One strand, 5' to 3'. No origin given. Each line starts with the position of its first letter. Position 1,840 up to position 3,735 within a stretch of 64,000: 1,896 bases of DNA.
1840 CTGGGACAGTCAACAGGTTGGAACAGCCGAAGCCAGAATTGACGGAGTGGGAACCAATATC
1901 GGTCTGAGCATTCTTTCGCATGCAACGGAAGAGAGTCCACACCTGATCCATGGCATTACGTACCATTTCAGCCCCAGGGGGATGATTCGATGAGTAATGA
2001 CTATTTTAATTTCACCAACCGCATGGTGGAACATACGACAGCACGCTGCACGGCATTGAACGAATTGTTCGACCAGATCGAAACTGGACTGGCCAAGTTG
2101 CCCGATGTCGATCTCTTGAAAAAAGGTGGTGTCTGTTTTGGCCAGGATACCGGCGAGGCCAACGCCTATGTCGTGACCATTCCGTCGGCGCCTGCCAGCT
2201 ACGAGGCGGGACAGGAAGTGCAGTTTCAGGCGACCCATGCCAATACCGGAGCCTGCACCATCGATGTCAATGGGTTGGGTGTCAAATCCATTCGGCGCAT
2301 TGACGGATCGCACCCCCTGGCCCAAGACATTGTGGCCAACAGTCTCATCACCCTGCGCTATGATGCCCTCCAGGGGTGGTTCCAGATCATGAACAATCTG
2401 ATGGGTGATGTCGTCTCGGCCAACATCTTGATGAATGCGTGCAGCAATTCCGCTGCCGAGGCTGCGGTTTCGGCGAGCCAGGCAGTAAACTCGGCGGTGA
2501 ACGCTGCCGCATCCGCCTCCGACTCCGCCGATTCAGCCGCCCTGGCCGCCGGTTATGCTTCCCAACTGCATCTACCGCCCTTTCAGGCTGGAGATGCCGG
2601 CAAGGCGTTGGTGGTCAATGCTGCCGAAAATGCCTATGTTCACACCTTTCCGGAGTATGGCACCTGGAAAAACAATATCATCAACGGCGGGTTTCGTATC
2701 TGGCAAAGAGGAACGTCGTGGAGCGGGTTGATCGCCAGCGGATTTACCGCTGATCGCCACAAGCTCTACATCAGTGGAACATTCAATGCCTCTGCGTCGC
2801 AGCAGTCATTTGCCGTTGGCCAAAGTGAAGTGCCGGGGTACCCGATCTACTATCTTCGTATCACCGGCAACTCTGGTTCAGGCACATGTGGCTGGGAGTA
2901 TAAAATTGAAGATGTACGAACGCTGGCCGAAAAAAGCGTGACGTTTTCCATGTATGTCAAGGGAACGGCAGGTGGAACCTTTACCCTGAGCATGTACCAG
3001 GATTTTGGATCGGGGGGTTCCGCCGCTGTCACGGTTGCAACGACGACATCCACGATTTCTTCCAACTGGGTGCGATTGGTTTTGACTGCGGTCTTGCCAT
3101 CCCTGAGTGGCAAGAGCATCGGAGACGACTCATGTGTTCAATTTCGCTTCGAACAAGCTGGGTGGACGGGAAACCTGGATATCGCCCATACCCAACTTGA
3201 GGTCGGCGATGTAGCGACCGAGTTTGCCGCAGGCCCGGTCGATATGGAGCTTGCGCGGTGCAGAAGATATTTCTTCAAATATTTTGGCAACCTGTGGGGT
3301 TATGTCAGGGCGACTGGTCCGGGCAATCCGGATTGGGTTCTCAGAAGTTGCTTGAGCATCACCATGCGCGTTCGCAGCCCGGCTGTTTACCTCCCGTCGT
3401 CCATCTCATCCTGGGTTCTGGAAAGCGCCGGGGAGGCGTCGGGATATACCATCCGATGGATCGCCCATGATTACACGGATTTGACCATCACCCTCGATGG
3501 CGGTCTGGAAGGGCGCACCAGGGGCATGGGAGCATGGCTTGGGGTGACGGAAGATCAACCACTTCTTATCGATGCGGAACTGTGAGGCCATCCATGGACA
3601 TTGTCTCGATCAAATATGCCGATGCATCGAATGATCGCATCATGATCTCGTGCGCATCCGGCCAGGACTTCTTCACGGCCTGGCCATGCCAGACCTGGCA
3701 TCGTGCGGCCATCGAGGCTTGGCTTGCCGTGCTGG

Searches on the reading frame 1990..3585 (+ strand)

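Call 5: search_protein_families(library=pfam, proteins=[window:1990-3585:+], max_evalue=0.001)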
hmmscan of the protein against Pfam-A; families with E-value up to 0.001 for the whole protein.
window:1990-3585:+ (531 aa): 0 families

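Call 43: search_protein_families(library=pfam, proteins=[window:1990-3585:+], max_evalue=1)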
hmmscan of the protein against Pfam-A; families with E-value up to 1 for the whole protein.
window:1990-3585:+ (531 aa): 1 family
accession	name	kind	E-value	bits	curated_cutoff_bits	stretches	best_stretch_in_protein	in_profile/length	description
PF02018.23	CBM_4_9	-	0.038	14.8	25.9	1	315-366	63-115/136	Carbohydrate binding domain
